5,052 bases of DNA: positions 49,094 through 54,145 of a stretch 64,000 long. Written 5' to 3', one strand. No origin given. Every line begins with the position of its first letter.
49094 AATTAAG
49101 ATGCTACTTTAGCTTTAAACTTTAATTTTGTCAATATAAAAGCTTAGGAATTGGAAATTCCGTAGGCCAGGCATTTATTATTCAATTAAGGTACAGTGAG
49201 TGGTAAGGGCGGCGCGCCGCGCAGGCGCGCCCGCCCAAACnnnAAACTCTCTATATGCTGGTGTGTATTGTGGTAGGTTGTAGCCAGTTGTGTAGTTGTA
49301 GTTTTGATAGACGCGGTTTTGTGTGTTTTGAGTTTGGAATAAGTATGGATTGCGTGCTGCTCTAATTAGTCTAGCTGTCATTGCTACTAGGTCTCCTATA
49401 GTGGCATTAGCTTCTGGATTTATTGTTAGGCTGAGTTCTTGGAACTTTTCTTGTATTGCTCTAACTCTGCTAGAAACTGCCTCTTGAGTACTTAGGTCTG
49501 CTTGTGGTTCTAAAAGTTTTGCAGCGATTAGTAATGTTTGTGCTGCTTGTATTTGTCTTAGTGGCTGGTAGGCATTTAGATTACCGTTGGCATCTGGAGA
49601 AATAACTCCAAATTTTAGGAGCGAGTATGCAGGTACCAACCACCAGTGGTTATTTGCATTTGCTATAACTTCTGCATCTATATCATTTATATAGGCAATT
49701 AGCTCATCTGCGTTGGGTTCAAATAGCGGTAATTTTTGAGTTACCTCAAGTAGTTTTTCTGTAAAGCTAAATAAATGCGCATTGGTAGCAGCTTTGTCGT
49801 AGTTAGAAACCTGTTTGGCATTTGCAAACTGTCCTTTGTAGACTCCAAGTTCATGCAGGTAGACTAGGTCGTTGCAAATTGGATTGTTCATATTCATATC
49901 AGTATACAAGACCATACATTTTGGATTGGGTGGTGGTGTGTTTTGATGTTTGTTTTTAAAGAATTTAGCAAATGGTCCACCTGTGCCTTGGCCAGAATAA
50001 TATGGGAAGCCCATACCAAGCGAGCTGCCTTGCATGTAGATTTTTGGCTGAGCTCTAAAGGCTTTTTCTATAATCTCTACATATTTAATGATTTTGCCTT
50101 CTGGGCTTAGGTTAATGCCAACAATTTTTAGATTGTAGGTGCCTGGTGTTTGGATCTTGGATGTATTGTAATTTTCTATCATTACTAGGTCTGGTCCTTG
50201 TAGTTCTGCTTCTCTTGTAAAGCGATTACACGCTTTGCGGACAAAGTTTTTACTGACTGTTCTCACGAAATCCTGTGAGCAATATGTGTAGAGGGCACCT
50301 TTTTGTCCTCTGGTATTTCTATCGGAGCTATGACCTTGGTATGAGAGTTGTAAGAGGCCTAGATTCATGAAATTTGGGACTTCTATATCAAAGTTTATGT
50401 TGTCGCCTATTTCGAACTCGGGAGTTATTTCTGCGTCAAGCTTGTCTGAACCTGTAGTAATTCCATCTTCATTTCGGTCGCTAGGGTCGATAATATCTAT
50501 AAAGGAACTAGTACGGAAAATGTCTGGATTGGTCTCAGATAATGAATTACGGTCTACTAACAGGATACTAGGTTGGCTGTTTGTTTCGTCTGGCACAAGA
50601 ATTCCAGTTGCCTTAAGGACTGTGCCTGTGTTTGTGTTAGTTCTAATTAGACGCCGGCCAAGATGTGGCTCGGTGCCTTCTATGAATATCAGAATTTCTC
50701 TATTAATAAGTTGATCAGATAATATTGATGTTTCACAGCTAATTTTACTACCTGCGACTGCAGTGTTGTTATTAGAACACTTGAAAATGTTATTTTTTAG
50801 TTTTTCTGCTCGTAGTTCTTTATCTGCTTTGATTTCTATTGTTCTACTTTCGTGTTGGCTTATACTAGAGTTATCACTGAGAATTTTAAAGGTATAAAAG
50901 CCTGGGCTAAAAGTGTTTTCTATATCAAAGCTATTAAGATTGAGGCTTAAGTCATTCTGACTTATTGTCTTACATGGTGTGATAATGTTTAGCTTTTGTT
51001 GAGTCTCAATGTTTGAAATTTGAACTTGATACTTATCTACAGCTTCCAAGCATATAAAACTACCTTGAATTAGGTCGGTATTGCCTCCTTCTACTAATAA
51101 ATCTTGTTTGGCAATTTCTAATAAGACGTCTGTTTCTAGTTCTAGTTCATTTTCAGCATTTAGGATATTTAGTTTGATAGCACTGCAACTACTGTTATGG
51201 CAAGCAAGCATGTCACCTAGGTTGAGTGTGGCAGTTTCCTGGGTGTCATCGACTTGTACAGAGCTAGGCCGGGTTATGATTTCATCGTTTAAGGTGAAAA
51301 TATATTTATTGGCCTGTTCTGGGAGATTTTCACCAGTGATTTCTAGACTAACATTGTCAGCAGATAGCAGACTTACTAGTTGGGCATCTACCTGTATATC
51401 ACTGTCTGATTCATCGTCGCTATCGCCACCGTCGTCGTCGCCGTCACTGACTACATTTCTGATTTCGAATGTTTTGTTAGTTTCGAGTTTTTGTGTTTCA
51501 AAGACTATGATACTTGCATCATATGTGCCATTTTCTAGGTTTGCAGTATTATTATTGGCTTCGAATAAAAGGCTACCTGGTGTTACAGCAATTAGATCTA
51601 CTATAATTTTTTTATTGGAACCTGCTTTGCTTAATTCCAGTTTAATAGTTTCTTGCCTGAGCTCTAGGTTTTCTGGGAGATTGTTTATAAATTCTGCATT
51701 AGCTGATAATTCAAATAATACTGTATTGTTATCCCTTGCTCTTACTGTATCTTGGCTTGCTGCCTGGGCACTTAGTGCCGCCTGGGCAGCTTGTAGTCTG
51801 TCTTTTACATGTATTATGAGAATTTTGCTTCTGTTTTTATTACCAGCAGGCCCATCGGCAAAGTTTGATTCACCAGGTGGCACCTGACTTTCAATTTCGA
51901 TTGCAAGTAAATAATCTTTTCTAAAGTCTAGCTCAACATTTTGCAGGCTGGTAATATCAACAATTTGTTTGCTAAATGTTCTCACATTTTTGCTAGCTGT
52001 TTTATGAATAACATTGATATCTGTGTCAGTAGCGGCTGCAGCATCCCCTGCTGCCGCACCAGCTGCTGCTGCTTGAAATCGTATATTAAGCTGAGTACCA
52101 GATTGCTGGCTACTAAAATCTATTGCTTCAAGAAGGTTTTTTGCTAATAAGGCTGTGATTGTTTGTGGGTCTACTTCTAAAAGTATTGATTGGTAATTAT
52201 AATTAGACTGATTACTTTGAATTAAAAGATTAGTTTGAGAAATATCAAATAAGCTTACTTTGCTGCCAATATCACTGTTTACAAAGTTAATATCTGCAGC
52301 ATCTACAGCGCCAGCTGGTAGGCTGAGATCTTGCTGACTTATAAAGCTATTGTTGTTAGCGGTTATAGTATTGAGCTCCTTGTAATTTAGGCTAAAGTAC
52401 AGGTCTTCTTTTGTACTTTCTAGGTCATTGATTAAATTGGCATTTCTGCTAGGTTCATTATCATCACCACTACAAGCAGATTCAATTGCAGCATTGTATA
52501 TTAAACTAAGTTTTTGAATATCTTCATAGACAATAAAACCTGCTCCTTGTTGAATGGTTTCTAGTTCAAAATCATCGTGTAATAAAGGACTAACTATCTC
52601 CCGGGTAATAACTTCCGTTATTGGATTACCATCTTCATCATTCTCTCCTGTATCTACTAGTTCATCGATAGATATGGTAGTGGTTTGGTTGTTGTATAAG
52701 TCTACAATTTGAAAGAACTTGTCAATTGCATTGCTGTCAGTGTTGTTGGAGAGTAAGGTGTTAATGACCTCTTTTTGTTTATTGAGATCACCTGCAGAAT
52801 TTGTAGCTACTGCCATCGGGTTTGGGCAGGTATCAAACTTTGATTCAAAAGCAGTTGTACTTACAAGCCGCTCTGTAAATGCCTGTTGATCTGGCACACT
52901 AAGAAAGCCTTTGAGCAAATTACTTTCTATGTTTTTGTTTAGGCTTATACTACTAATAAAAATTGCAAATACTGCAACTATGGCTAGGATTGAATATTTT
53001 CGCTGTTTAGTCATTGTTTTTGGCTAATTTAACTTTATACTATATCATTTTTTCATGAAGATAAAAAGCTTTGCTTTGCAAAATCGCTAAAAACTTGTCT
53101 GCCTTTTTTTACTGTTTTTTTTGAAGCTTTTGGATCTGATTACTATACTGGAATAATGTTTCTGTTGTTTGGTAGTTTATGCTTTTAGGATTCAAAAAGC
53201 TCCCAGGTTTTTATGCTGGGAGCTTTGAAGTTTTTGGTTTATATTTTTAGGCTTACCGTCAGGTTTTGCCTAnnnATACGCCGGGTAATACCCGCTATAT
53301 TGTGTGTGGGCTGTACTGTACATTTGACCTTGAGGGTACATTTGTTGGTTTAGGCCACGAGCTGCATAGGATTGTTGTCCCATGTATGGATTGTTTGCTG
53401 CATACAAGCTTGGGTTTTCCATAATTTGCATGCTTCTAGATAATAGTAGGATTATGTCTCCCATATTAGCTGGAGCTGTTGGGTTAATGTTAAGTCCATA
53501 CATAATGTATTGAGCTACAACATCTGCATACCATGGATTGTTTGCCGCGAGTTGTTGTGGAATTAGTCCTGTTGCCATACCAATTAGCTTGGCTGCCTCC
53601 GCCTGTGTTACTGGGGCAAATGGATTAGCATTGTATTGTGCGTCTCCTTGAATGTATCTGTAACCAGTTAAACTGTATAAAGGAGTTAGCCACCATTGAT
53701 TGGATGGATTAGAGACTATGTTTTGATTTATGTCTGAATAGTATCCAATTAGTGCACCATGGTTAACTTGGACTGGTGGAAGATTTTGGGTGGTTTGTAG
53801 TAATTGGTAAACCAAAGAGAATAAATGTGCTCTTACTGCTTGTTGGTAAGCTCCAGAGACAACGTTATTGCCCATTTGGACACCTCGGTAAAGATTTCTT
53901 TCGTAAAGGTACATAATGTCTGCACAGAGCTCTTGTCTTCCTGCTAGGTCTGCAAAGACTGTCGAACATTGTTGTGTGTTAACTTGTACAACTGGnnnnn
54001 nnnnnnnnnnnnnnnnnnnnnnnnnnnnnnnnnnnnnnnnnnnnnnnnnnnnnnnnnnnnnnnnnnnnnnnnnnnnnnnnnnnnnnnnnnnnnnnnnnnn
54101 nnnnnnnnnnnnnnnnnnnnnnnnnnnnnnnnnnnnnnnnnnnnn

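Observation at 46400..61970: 15-kb same-strand surface-layer locus: two GT4 glycosyltransferases followed by four SLH-type envelope proteins, including two colinear giant paralogs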

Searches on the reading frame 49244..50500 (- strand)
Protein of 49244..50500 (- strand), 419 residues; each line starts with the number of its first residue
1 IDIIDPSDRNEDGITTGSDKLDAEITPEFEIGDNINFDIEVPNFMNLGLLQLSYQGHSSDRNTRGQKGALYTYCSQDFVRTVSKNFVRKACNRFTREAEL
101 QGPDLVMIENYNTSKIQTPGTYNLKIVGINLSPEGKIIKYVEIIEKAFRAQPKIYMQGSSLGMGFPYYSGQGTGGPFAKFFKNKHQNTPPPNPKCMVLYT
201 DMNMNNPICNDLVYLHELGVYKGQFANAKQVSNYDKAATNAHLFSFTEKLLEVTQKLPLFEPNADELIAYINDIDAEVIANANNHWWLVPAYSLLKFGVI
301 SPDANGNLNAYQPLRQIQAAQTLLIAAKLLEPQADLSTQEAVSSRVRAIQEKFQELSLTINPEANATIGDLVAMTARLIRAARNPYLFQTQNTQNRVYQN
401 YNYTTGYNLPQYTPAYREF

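Call 30: find_related_loci(query=window:49244-50500:-, collection=genome_contigs, flank=10000)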
Query window:49244-50500:- (419 aa) in genome_contigs; peptide patterns used: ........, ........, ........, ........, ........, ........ (x = any residue, [..] = any of these).
32 stretches matched a pattern, but none encodes a relative of the query by tblastn (E <= 1e-3).

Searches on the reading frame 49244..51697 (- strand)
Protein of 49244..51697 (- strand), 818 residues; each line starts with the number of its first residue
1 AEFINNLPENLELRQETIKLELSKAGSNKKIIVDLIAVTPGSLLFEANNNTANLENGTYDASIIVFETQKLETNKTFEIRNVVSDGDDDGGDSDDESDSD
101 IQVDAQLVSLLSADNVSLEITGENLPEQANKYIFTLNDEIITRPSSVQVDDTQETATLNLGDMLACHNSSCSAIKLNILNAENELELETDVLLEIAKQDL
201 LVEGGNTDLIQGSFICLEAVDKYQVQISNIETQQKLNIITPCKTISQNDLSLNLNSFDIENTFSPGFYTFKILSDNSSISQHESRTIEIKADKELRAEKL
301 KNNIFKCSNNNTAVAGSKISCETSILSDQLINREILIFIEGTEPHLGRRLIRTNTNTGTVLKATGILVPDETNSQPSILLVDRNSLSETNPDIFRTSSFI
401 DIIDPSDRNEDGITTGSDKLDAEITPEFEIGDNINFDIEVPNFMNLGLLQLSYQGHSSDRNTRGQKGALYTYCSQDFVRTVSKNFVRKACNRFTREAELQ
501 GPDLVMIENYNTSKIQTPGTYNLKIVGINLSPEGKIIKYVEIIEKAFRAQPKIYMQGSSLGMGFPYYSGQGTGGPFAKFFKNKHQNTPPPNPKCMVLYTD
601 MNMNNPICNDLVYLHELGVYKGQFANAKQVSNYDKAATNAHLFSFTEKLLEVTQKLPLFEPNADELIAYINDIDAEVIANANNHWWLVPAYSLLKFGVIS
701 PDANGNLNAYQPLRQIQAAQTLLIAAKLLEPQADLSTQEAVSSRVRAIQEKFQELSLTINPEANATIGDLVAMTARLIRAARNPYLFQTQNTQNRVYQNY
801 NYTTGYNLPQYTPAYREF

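Call 70: predict_structure(alignment_id=A4)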
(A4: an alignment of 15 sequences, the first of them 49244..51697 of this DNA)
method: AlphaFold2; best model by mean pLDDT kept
length: 818 residues; sequences in the alignment: 15
mean_pLDDT: 74.2   pTM: 0.33
mean pLDDT of the five models: 74.2, 74.0, 70.6, 70.6, 70.0
residues with pLDDT >= 90: 63; 70-90: 559; 50-70: 87; < 50: 109
segments of 3 or more residues with pLDDT < 50: 1-7, 86-98, 246-250, 406-417, 552-590, 786-818
pLDDT, mean of each block of 10 residues (from residue 1): 44 70 82 78 75 82 79 77 49 43 75 81 89 89 90 89 84 88 84 84 76 81 82 72 57 74 81 79 84 75 82 76 81 83 87 76 84 83 73 85 55 46 77 79 77 85 83 82 73 76 76 81 87 74 83 38 30 34 37 71 74 83 76 89 91 73 80 85 85 83 86 90 84 68 82 81 89 87 55 28 28 30
secondary structure, 60 per line:
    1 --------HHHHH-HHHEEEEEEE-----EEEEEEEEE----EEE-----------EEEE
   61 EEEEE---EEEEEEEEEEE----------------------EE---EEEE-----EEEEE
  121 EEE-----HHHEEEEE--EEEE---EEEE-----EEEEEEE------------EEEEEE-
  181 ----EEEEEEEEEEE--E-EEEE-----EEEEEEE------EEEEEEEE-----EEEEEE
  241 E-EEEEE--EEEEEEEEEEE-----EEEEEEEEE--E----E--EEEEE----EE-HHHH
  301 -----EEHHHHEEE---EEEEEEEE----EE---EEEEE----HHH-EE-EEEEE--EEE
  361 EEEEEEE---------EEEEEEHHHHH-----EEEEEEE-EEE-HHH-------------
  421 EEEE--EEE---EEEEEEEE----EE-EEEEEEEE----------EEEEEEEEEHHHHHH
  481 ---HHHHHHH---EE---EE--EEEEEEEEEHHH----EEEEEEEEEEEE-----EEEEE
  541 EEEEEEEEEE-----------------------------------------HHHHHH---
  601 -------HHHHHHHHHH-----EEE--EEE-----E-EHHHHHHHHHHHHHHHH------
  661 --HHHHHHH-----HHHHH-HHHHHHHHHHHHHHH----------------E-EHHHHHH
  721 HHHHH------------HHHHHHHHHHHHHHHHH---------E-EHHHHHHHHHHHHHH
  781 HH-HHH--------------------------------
elements in order (helices of 4 or more, strands of 3 or more residues): H9-13 E18-24 E30-38 E43-45 E57-65 E69-79 E107-110 E116-123 E132-136 E139-142 E146-149 E155-161 E174-179 E185-195 E200-203 E209-215 E222-229 E235-241 E243-247 E250-260 E266-274 E285-289 H297-300 H308-311 E312-314 E318-325 E335-339 E351-355 E358-367 E377-382 H383-387 E393-399 E401-403 E421-424 E427-429 E433-440 E448-455 E466-474 H475-480 H484-490 E503-511 E519-530 E536-550 H592-597 H608-617 E623-625 E628-630 H639-654 H663-669 H675-679 H681-695 H715-725 H738-754 H767-782

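Call 73: fold_search(model_id=the predicted structure, library=pdb)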
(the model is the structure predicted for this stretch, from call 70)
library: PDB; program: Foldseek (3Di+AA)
matches with E <= 10: 1893; with E <= 0.001: 139
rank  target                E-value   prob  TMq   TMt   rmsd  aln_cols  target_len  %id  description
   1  6grt_B                1.4e-10  1.00  0.11  0.14  24.0       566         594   12  Paired immunoglobulin-like receptor B (PirB) or Leukocyte immunoglobulin-like receptor subfamily B member 3 (LILRB3) f (released 2019-02-06)
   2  9qk2_F                4.0e-10  1.00  0.18  0.21  29.0       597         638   10  Structure of the Complement classical and lectin pathway C3 convertase in complex with substrate C3 (released 2025-12-24)
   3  8uh2_A                4.2e-10  1.00  0.17  0.20  28.2       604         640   10  Complex of C3b with the inhibitor albicin (released 2024-05-08)
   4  7zgj_A                5.2e-10  1.00  0.18  0.22  29.4       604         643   10  Trypanosoma brucei gambiense ISG65 in complex with human complement component C3 (released 2023-04-05)
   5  9u62_E                9.9e-10  1.00  0.18  0.12  28.4       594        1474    9  AP pathways C3 convertase C3bBbP and C3 complex (released 2026-01-14)
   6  9ba4_A                1.4e-09  1.00  0.13  0.12  21.2       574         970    8  Full-length cross-linked Contactin 2 (CNTN2) (released 2024-07-17)
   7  6grt_A                1.4e-09  1.00  0.11  0.14  24.4       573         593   12  Paired immunoglobulin-like receptor B (PirB) or Leukocyte immunoglobulin-like receptor subfamily B member 3 (LILRB3) f (released 2019-02-06)
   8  8ave_B                1.8e-09  1.00  0.13  0.16  26.3       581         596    9  Human leptin in complex with the human LEP-R ectodomain fused to a C-terminal trimeric isoleucine GCN4 zipper (2:2 mod (released 2023-04-05)
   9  6grq_A                2.0e-09  1.00  0.11  0.15  21.7       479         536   10  Paired immunoglobulin-like receptor B (PirB) or Leukocyte immunoglobulin-like receptor subfamily B member 3 (LILRB3) f (released 2019-02-06)
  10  9sv8_B                2.6e-09  1.00  0.17  0.20  28.6       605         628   10  Herpes simplex virus 2 delta28-73 glycoprotein C ectodomain in complex with C3b (released 2025-12-10)
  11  6grs_A                2.7e-09  1.00  0.12  0.14  21.4       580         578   12  Paired immunoglobulin-like receptor B (PirB) or Leukocyte immunoglobulin-like receptor subfamily B member 3 (LILRB3) f (released 2019-02-06)
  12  7von                  2.9e-09  1.00  0.16  0.11  29.2       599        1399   10  Native alpha-2-macroglobulin monomer (released 2022-11-16)
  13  9u61_C                3.2e-09  1.00  0.18  0.22  28.5       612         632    9  CP/MBL pathways C3 convertase C4b2a and C3 complex (released 2026-01-14)
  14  2wii_A                3.6e-09  1.00  0.18  0.21  28.0       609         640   10  Complement C3b in complex with factor H domains 1-4 (released 2009-06-09)
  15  4rtd                  3.7e-09  1.00  0.13  0.11  37.9      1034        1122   10  Escherichia coli alpha-2-macroglobulin activated by porcine elastase (released 2015-07-15)
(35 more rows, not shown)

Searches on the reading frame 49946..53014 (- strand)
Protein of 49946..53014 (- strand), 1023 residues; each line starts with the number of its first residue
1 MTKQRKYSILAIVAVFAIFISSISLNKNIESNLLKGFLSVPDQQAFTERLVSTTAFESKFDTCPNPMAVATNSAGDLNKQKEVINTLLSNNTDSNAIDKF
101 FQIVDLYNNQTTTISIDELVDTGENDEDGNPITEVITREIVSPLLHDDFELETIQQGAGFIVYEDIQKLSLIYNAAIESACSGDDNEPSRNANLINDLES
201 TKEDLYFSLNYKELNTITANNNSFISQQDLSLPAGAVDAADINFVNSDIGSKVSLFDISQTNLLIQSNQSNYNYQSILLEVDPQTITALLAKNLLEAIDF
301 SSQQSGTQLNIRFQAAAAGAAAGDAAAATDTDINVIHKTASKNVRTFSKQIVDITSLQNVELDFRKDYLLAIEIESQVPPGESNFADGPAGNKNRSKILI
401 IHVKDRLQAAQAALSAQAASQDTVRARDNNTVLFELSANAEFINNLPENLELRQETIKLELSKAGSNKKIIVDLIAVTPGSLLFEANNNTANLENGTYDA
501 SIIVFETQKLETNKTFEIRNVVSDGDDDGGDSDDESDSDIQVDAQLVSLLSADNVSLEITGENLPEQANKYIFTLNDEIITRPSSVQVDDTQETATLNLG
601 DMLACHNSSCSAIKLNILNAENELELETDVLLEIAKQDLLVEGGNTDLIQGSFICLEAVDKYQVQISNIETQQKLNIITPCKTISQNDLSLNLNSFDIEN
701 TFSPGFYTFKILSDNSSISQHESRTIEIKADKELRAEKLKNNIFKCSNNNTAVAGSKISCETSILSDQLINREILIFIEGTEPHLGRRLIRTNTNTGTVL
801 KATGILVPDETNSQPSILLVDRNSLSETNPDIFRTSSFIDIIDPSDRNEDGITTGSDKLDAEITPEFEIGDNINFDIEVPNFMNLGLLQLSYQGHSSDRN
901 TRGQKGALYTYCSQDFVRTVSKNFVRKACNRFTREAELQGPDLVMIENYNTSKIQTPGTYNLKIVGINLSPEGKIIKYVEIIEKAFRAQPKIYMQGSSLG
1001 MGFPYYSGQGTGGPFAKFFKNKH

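Call 60: search_protein_representatives(alignment_id=A2)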
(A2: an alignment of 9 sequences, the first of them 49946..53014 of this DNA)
Query: 9 sequences, 990 profile positions. Proteins with E-value up to 0.001 (for the whole library): 14; up to 1e-10: 13; up to 1e-30: 9. The best 14 are listed.
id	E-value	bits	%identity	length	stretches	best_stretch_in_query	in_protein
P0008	0.0e+00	1250.0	-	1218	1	4-990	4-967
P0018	0.0e+00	1027.5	-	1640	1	1-978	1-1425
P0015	8.8e-224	762.1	-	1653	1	1-977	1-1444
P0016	1.5e-163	562.7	-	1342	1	240-981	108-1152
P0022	5.3e-115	402.0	-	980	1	1-506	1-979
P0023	2.2e-105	370.2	-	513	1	762-990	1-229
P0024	8.3e-93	328.5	-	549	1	716-962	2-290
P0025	5.6e-91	322.5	-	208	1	763-965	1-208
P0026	6.6e-34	133.5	-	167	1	113-260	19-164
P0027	1.1e-30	122.9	-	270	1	71-201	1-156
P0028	7.6e-30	120.1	-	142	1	348-492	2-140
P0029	2.2e-26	108.7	-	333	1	896-977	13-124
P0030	5.2e-13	64.4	-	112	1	1-62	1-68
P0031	9.4e-06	40.3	-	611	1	654-941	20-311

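Call 61: search_protein_families(library=pfam, proteins=[P0031, P0022], max_evalue=0.1)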
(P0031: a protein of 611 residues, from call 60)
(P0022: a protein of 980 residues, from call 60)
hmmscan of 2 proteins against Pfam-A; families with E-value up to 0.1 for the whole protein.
P0031 (611 aa): 3 families
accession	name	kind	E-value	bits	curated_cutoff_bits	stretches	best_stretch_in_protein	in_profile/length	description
PF23017.2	WIV_2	-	0.0016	18.9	27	0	304-323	43-62/89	Tospovirus NSs-like, WIV_2 domain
PF00395.25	SLH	-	0.027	14.9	20.8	0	433-454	14-35/44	S-layer homology domain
PF18000.7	Top6b_C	-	0.033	14.8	28.6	1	161-241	29-108/111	Type 2 DNA topoisomerase 6 subunit B C-terminal domain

P0022 (980 aa): 0 families

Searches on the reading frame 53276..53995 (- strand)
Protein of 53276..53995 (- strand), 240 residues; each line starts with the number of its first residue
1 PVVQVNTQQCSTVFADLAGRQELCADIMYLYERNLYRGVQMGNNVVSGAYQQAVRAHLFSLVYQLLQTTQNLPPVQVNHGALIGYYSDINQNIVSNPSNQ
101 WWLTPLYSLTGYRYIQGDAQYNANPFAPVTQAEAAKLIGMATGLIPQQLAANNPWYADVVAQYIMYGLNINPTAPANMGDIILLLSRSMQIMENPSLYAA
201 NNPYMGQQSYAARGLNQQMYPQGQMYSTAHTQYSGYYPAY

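Call 99: search_solved_structures(query=A6, max_evalue=1, show_alignments=1)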
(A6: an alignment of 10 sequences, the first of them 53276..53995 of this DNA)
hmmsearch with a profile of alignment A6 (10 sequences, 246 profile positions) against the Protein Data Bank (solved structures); distinct sequences matched with E-value up to 1: 7.
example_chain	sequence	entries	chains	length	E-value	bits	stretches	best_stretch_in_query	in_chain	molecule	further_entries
7ah0_A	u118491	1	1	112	0.029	16.9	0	51-97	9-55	4D2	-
4aq1_C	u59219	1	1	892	0.036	16.6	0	109-147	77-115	SBSB PROTEIN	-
4aq1_A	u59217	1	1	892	0.037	16.6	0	109-147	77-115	SBSB PROTEIN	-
3pyw_A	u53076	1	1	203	0.09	15.3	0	97-141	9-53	S-layer protein sap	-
8ccr_A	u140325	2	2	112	0.12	14.9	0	51-96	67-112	4D2 (mutant T19D)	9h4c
6bt4_A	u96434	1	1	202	0.15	14.6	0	97-142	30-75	S-layer protein sap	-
3h36_A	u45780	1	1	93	0.28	13.7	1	17-87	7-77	Polyribonucleotide nucleotidyltransferase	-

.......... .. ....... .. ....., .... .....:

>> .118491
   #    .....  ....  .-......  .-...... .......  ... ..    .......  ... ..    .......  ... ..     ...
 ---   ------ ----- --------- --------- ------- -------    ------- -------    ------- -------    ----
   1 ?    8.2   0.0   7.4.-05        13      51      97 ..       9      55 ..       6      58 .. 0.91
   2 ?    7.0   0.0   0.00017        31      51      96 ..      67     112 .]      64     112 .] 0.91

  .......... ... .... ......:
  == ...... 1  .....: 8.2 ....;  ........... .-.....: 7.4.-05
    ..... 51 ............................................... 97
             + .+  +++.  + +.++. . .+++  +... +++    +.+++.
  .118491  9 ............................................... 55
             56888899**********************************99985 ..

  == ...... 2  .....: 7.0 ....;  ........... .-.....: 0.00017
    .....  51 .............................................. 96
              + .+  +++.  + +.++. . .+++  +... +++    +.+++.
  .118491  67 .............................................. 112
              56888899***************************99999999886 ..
